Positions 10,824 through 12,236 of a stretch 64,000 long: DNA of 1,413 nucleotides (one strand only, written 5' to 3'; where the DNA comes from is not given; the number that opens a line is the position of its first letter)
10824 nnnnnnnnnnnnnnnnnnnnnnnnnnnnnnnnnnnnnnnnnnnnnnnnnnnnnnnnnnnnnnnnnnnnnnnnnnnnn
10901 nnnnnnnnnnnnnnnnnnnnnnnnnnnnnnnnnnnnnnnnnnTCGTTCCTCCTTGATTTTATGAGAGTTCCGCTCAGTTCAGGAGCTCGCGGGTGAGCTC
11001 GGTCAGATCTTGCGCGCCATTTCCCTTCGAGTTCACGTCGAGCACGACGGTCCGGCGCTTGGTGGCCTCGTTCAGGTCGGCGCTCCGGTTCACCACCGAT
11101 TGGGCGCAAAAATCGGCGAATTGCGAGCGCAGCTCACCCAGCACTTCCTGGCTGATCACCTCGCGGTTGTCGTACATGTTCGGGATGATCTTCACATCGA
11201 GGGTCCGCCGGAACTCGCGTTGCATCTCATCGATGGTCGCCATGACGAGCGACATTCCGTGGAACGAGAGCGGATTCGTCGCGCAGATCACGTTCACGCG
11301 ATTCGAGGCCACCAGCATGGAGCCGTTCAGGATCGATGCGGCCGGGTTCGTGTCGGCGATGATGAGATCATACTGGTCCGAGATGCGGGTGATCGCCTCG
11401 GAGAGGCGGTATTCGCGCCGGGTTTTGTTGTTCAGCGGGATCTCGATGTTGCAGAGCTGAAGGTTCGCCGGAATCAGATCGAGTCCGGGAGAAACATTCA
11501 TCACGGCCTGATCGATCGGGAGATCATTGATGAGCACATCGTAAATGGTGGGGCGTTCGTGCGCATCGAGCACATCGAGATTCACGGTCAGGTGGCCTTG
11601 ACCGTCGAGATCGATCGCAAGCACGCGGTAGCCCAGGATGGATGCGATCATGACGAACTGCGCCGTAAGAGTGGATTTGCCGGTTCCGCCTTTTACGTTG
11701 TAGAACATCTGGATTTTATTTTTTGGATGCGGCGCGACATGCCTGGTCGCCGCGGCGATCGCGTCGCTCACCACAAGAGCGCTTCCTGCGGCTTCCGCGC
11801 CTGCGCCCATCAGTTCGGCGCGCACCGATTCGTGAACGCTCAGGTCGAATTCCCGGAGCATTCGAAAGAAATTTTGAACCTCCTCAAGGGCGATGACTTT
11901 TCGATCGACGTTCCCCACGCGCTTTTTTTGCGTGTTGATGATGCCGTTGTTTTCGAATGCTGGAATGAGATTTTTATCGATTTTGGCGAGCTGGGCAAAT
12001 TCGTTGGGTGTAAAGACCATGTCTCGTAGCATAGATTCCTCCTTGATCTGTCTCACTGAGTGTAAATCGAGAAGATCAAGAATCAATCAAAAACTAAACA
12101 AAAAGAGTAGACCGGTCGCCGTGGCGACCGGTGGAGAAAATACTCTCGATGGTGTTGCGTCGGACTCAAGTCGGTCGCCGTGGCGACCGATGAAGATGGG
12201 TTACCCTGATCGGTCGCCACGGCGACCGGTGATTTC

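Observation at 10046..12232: Type-Ia-like ParA (long N-terminal extension) and ParB pair with three 16-20 bp palindromes upstream, in an otherwise housekeeping chromosomal context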

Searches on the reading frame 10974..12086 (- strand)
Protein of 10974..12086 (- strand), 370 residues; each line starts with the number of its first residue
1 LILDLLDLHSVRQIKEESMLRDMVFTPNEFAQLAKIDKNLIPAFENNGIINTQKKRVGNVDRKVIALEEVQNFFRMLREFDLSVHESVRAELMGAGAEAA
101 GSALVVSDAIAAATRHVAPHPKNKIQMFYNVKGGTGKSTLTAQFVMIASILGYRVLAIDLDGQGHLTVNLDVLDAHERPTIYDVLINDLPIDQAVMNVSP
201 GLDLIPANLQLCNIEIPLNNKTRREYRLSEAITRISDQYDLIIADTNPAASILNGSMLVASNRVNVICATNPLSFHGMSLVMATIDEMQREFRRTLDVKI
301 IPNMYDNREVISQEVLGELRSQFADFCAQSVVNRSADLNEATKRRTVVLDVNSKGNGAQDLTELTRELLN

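Call 4: search_protein_families(library=pfam, proteins=[window:10974-12086:-], max_evalue=0.01)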
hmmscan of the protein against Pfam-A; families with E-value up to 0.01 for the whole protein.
window:10974-12086:- (370 aa): 5 families
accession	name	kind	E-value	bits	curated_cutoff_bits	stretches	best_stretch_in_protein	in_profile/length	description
PF13614.12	AAA_31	-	9.5e-36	123.8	27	1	124-297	2-176/177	AAA domain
PF01656.29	CbiA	-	1.1e-13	51.6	25.4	1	128-344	3-121/125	CobQ/CobB/MinD/ParA nucleotide binding domain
PF06564.18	CBP_BcsQ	-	1.4e-08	35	21.3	1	130-267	8-145/234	Cellulose biosynthesis protein BcsQ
PF09140.17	MipZ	-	1.2e-05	25.2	20.7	1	127-162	4-39/262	ATPase MipZ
PF10609.15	ParA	-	0.0075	16.2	27.1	0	129-166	9-46/246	NUBPL iron-transfer P-loop NTPase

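Call 8: search_protein_families(library=ncbifam, proteins=[window:10974-12086:-], max_evalue=0.01)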
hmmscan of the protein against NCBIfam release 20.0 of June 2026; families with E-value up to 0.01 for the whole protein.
window:10974-12086:- (370 aa): 13 families
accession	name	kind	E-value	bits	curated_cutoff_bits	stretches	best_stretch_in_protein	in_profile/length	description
TIGR03453.1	partition_RepA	equivalog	5.5e-21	74.8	348.45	1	125-352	106-354/387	plasmid partitioning protein RepA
NF041283.1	PrgP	equivalog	2.4e-18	66.4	400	1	128-335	7-225/297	ParA superfamily DNA segregation protein PrgP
NF041546.1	ParA_partition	equivalog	6.5e-17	61.7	180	2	226-367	64-203/203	ParA family partition ATPase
TIGR03371.1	cellulose_yhjQ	equivalog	1.9e-16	60.3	157.85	1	130-365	8-238/246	cellulose biosynthesis protein BcsQ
NF010443.0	PRK13869.1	subfamily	7.3e-14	51.4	446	1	127-342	125-361/405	plasmid-partitioning protein RepA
TIGR01969.1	minD_arch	subfamily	4e-12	45.8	201.75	1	131-367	8-229/251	cell division ATPase MinD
TIGR01968.1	minD_bact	equivalog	7.8e-08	32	212.9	1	131-314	9-187/261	septum site-determining protein MinD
NF047398.1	AAA_KGGVGR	domain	9.2e-08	32.6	90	1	124-161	3-40/190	KGGVGR-motif variant AAA ATPase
NF008568.0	PRK11519.1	equivalog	3.8e-06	25.4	1068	1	121-255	524-652/720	tyrosine-protein kinase Wzc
TIGR01007.1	eps_fam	subfamily_domain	2.2e-05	24.1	108.05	1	124-259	18-148/204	polysaccharide biosynthesis tyrosine autokinase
NF007460.0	PRK10037.1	equivalog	0.00054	19.5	399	1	130-268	8-147/250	cellulose biosynthesis protein BcsQ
NF041417.1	ArsA_halo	exception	0.0022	16.8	800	1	99-170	310-379/617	arsenical pump-driving ATPase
NF010259.0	PRK13705.1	equivalog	0.0048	15.9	725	1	131-298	114-290/388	plasmid-partitioning protein SopA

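Call 9: search_solved_structures(query=window:10974-12086:-, max_evalue=0.001)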
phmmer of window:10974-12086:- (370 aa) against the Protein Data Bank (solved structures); distinct sequences matched with E-value up to 0.001: 27.
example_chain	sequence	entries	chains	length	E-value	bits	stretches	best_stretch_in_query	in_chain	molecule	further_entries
8ray_B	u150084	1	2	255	1.5e-24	89.8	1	127-369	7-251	ParA family protein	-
4pfs_A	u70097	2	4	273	4.2e-24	88.3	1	119-349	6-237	Cobyrinic Acid a,c-diamide synthase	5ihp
5if9_A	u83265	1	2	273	5.2e-24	88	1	119-349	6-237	Cobyrinic Acid a,c-diamide synthase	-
1wcv_1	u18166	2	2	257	3.4e-18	68.9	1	128-347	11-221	SEGREGATION PROTEIN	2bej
2bek_A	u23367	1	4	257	4.4e-17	65.3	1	128-347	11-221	SEGREGATION PROTEIN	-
6iub_A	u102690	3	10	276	2.4e-15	59.5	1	124-331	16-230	SpoOJ regulator (Soj)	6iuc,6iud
2oze_A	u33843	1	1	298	5.2e-15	58.4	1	124-339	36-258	Orf delta'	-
8jmj_A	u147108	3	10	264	4.4e-14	55.4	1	128-331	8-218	SpoOJ regulator (Soj)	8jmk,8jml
3k9g_A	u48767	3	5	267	2e-12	50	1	121-266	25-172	PF-32 protein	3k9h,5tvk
7npd_A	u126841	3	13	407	1.6e-08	37.1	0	230-351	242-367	Walker A-type ATPase | AAA family ATPase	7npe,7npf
4v03_A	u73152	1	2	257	3.2e-07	32.9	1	129-300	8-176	SITE-DETERMINING PROTEIN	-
4v02_A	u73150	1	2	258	1.7e-06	30.5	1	129-300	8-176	SITE-DETERMINING PROTEIN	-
1ion_A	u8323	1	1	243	2.3e-06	30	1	129-272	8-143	PROBABLE CELL DIVISION INHIBITOR MIND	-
5u1j_B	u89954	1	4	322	2.8e-06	29.7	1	124-279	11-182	Uncharacterized protein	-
1hyq_A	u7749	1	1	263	2.9e-06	29.7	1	131-271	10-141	CELL DIVISION INHIBITOR (MIND-1)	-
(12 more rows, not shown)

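Call 11: find_homologous_proteins(query=window:10974-12032:-, max_evalue=0.00001)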
Query window:10974-12032:- (352 aa): 541 proteins with E <= 0.00001 among 8000 candidates; the best 120 are listed.
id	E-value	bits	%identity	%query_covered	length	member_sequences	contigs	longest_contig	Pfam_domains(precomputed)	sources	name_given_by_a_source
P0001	4.9e-214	727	93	100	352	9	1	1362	PF01656.30,PF13614.13,PF09140.18,PF06564.19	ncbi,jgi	jgi:chromosome partitioning protein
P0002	1.4e-203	693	90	100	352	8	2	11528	PF01656.30,PF13614.13,PF09140.18,PF06564.19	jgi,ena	jgi:chromosome partitioning protein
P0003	5.0e-203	691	89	100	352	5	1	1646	PF01656.30,PF13614.13,PF09140.18,PF06564.19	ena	-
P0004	4.9e-201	684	88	100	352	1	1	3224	PF01656.30,PF13614.13,PF09140.18,PF06564.19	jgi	-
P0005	2.7e-200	682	88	100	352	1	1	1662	PF01656.30,PF13614.13,PF09140.18,PF06564.19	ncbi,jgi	jgi:chromosome partitioning protein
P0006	2.9e-200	682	88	100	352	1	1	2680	PF01656.30,PF13614.13,PF09140.18,PF06564.19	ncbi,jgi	jgi:chromosome partitioning protein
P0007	5.6e-200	681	88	100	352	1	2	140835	PF01656.30,PF13614.13,PF09140.18,PF06564.19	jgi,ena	-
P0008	5.9e-198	674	85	100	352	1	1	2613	PF01656.30,PF13614.13,PF09140.18,PF06564.19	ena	-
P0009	2.6e-196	669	87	100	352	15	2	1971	PF01656.30,PF13614.13,PF09140.18,PF06564.19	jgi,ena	jgi:chromosome partitioning protein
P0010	3.0e-194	662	84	100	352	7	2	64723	PF01656.30,PF13614.13,PF09140.18,PF06564.19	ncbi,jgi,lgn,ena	jgi:chromosome partitioning protein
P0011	5.2e-193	658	83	100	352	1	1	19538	PF01656.30,PF13614.13,PF09140.18,PF06564.19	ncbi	-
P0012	3.1e-191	652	83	100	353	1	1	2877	PF01656.30,PF13614.13,PF09140.18,PF06564.19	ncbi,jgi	jgi:chromosome partitioning protein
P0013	4.4e-191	652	83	100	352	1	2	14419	PF01656.30,PF13614.13,PF09140.18,PF06564.19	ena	-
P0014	6.9e-191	651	82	100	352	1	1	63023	PF01656.30,PF13614.13,PF09140.18,PF06564.19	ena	-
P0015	3.8e-190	649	82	100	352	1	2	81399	PF01656.30,PF13614.13,PF06564.19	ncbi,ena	-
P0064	2.3e-158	544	71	99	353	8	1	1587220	PF01656.30,PF13614.13,PF09140.18,PF06564.19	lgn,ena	-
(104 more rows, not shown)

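Call 12: find_encoding_contigs(protein=window:10974-12032:-, flank=10000, max_places=4)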
Protein window:10974-12032:- (352 aa): no gene with exactly this product is on record in the collection.

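Call 13: find_encoding_contigs(protein=P0064, flank=10000, max_places=3)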
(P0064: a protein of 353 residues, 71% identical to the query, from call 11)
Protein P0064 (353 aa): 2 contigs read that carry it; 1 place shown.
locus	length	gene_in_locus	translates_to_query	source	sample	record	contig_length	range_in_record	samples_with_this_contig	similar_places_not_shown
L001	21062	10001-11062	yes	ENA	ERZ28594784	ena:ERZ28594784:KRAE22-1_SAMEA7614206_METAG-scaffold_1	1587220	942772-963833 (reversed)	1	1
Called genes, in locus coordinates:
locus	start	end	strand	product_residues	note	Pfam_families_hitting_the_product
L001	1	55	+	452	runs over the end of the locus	PF16683:TGase_elicitor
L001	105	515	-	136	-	-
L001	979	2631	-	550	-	PF00118:Cpn60_TCP1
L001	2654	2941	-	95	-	PF00166:Cpn10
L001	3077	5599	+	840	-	PF26549:Tricorn_N (faint), PF07676:PD40 (faint), PF04389:Peptidase_M28, PF13180:PDZ_2 (weak)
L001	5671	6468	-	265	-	PF00413:Peptidase_M10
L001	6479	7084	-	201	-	-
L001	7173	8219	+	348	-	PF00005:ABC_tran, PF13304:AAA_21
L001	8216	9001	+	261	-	PF06182:ABC2_membrane_6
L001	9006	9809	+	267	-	PF06182:ABC2_membrane_6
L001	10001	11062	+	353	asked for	PF01656:CbiA, PF06564:CBP_BcsQ, PF09140:MipZ (faint), PF13614:AAA_31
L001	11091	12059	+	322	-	PF02195:ParB_N, PF17762:HTH_ParB (faint)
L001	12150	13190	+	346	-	PF00924:MS_channel_2nd, PF21082:MS_channel_3rd (faint)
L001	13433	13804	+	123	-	-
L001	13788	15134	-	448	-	PF05697:Trigger_N, PF00254:FKBP_C, PF05698:Trigger_C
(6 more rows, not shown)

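Call 17: find_related_loci(query=A1, collection=genome_contigs, flank=10000)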
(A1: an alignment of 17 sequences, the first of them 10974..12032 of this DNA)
Query A1 (352 aa) in genome_contigs; peptide patterns used: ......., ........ (x = any residue, [..] = any of these).
376 stretches matched a pattern; 113 encode a relative of the query (tblastn E <= 1e-3); the best 80 are kept; 80 distinct loci.
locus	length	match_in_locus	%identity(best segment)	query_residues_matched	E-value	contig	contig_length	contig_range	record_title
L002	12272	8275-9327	84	1-351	0e+0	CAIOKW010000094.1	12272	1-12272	MAG: Oligoflexia bacterium isolate Umea_bin-07902 genome assembly, contig: bin-07902:094/351, whole genome shotgun seque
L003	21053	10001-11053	87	1-351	0e+0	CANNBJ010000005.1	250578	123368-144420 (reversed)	MAG: Bdellovibrionales bacterium isolate ZE-Jul18-80 genome assembly, contig: ZE-Jul18-C14, whole genome shotgun sequenc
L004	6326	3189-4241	87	1-351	0e+0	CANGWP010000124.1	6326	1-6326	MAG: Bdellovibrionales bacterium isolate RE-15aug16-115 genome assembly, contig: RE-15aug16-C24107, whole genome shotgun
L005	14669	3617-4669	86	1-351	0e+0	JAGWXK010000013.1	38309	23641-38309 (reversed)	MAG: Bdellovibrionales bacterium isolate REEB465 contig-150_1769, whole genome shotgun sequence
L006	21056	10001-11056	82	1-352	0e+0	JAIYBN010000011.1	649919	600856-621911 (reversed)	MAG: Proteobacteria bacterium isolate E1_MAG_00048 pond_E1_MAG_00048_000000000006, whole genome shotgun sequence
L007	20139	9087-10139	82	1-351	0e+0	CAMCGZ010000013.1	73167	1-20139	MAG: Bdellovibrio sp. ZAP7 isolate MsE-30jul19-120 genome assembly, contig: MsE-30jul19-C432, whole genome shotgun seque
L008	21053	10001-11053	81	1-351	0e+0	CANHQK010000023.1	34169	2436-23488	MAG: Bdellovibrionales bacterium isolate RE-26jul17-3 genome assembly, contig: RE-26jul17-C1423, whole genome shotgun se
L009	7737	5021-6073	79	1-351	0e+0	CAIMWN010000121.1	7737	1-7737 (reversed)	MAG: Oligoflexia bacterium isolate AM-2014_bin-1399 genome assembly, contig: bin-1399:121/337, whole genome shotgun sequ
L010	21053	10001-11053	80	1-351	0e+0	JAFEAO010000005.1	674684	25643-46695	MAG: Bdellovibrionales bacterium isolate SZAS-1 PROT-KAN-3__5__length-674684, whole genome shotgun sequence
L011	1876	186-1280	75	2-351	0e+0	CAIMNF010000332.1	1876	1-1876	MAG: Oligoflexia bacterium isolate AlinenLipids_bin-3717 genome assembly, contig: bin-3717:332/615, whole genome shotgun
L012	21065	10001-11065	77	1-351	0e+0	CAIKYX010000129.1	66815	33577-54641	MAG: Oligoflexia bacterium isolate VK_bin-3925 genome assembly, contig: bin-3925:129/278, whole genome shotgun sequence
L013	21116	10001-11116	70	4-352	2e-173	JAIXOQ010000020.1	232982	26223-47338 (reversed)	MAG: Proteobacteria bacterium isolate C1_MAG_00031 C1_MAG_00031_000000000023, whole genome shotgun sequence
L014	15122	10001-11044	71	2-351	4e-171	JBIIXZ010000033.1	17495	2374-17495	MAG: Bdellovibrionia bacterium isolate ME2005-08-16_3300042507_group2_bin195 Rohwer_bin1130_scaffold_1942_c1, whole geno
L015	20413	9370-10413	71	2-351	2e-170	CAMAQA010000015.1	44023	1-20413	MAG: Bacteriovorax stolpii isolate AE-24oct19-148 genome assembly, contig: AE-24oct19-C855, whole genome shotgun sequenc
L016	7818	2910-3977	70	2-350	3e-169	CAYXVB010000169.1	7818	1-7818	MAG TPA_asm: uncultured Bacteriovoracaceae bacterium isolate SRP342105_co1_315 genome assembly, contig: NODE_13051_lengt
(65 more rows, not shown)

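Call 43: search_dna_similar(query=window:10974-12032:-, collection=plasmids, mode=protein, max_rows=12)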
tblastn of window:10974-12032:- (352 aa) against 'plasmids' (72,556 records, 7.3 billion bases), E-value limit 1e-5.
The search stops at 5000 records and this limit was reached: more records match than are counted here, and every count below describes the 5000 best-scoring records only.
Records with a match: at least 5000; places in all: 5761; records where one place covers at least 80% of the query: 2.
Best place of each record, by identity: <60% 5000.
By first word of the organism name: Enterococcus 1099; Rhizobium 502; Sinorhizobium 210; Agrobacterium 198; Piscirickettsia 180; Borrelia 159; Borreliella 149; Pseudosulfitobacter 147; Clostridium 132; Phaeobacter 118; and 362 more.
By predicted mobility (MOB-suite, as given by PLSDB): non-mobilizable 2672; conjugative 1272; mobilizable 1056.
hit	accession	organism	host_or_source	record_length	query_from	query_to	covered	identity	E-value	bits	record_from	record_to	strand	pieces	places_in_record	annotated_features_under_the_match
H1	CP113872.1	Candidatus Megaera polyxenophila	Euplotes woodruffi,mixed host and ...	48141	105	352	70%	38.2%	5e-54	198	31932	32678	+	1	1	Putative ParA-like ATPase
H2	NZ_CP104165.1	Candidatus Bandiella numerosa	Cryptomonas gyropyrenoidosa SAG ...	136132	104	351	70%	35.7%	2e-53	196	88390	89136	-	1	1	ParA family protein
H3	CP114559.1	Candidatus Manganitrophus sp.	activated carbon metagenome,metagenomic ...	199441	90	350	74%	32.9%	3e-32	134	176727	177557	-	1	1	AAA family ATPase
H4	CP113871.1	Candidatus Megaera polyxenophila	Euplotes woodruffi,mixed host and ...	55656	115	352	68%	33.6%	2e-30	129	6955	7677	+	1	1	Putative ParA-like ATPase | hypothetical protein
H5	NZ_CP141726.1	Lactococcus formosensis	-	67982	110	351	69%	32.7%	2e-20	100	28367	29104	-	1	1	AAA family ATPase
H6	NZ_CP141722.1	Lactococcus formosensis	Micropterus salmoides,cell culture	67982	110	351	69%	32.7%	2e-20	100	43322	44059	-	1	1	AAA family ATPase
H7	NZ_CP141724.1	Lactococcus formosensis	Oncorhynchus mykiss,cell culture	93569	110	351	69%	32.7%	2e-20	100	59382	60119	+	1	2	AAA family ATPase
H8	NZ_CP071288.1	Lactococcus garvieae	Homo sapiens,mixed culture,Human feces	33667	110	351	69%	32.7%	2e-20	100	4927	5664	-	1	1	AAA family ATPase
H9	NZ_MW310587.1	Lactococcus garvieae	-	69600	110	351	69%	32.7%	2e-20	100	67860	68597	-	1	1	AAA family ATPase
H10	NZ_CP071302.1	Lactococcus sp. LG606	Homo sapiens,mixed culture,Human feces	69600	110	351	69%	32.7%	2e-20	100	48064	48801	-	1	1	AAA family ATPase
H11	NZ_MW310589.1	Lactococcus garvieae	-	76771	110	351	69%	32.7%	2e-20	100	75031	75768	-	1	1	AAA family ATPase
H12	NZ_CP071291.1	Lactococcus garvieae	Homo sapiens,mixed culture,Human feces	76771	110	351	69%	32.7%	2e-20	100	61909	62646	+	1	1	AAA family ATPase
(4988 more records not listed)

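Call 49: predict_structure(alignment_id=A3)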
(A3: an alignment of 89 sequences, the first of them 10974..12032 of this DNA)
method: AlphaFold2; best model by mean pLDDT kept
length: 352 residues; sequences in the alignment: 89
mean_pLDDT: 79.9   pTM: 0.85
mean pLDDT of the five models: 79.9, 79.8, 78.6, 76.8, 74.1
residues with pLDDT >= 90: 97; 70-90: 179; 50-70: 64; < 50: 12
segments of 3 or more residues with pLDDT < 50: 77-81, 199-201, 253-255
pLDDT, mean of each block of 10 residues (from residue 1): 84 89 87 88 90 89 58 50 66 75 87 68 93 94 82 76 82 91 89 52 65 92 90 70 87 54 75 83 76 73 84 87 88 88 92 89
secondary structure, 60 per line:
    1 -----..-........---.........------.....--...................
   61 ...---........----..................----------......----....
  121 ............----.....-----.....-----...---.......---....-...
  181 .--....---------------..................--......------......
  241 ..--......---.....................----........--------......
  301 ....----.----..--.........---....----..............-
elements in order: H9-16 H20-28 E35-39 E42-48 H49-63 H67-74 H79-96 E107-112 H117-132 E137-141 H147-151 H163-169 H173-176 E178-181 E184-187 H203-220 E223-228 H235-242 E245-250 H254-274 E279-286 H295-304 H318-326 H330-333 H338-351

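Call 51: fold_search(model_id=the predicted structure, library=pdb)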
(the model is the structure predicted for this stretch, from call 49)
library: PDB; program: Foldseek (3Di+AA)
matches with E <= 10: 1378; with E <= 0.001: 316
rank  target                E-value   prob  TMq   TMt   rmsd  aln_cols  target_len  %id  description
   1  9a6n_A                4.7e-17  1.00  0.62  0.85   3.1       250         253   28  Integrative model of SOJ-NRDR by crosslinking MS and deep learning (released 2024-09-18)
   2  8ray_A                2.3e-15  1.00  0.61  0.83   3.1       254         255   27  ParA in complex with ATP (released 2025-03-26)
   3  2bek_A                7.2e-15  1.00  0.59  0.83   3.3       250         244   28  Structure of the bacterial chromosome segregation protein Soj (released 2005-01-12)
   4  8ray_B                8.0e-15  1.00  0.61  0.84   3.2       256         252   27  ParA in complex with ATP (released 2025-03-26)
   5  6iub_A                9.4e-15  1.00  0.61  0.80   3.6       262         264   26  Structure of Helicobacter pylori Soj protein (released 2019-02-13)
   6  2bek_B                1.0e-14  1.00  0.59  0.82   3.3       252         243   28  Structure of the bacterial chromosome segregation protein Soj (released 2005-01-12)
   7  1wcv                  1.2e-14  1.00  0.60  0.85   3.1       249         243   29  Structure of the bacterial chromosome segregation protein Soj (released 2005-01-12)
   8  2bej                  4.9e-14  1.00  0.59  0.83   3.2       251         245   28  Structure of the bacterial chromosome segregation protein Soj (released 2005-01-12)
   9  8jml_B                6.1e-14  1.00  0.63  0.82   3.1       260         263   25  Structure of Helicobacter pylori Soj protein mutant, D41A (released 2024-05-29)
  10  8jmj_A                1.0e-13  1.00  0.62  0.81   3.3       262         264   25  Structure of Helicobacter pylori Soj-DNA-Spo0J complex (released 2024-05-29)
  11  4pfs_B                3.4e-13  1.00  0.57  0.79   3.2       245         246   26  Crystal Structure of Cobyrinic Acid a,c-diamide synthase from Mycobacterium smegmatis (released 2014-05-21)
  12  7npe_A                4.4e-13  1.00  0.63  0.57   6.0       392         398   20  Vibrio cholerae ParA2-ADP (released 2021-07-21)
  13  7npe_B                6.7e-13  1.00  0.66  0.58   5.8       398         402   18  Vibrio cholerae ParA2-ADP (released 2021-07-21)
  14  7npe_C                1.1e-12  1.00  0.64  0.57   6.0       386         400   20  Vibrio cholerae ParA2-ADP (released 2021-07-21)
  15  3ez2_B                2.4e-12  1.00  0.58  0.53   6.8       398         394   16  Partition protein-ADP complex (released 2009-06-02)
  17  3ez2_A                2.8e-12  1.00  0.57  0.53   7.5       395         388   16  Partition protein-ADP complex (released 2009-06-02)
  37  7npe_D                9.6e-11  1.00  0.53  0.47   7.1       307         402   21  Vibrio cholerae ParA2-ADP (released 2021-07-21)
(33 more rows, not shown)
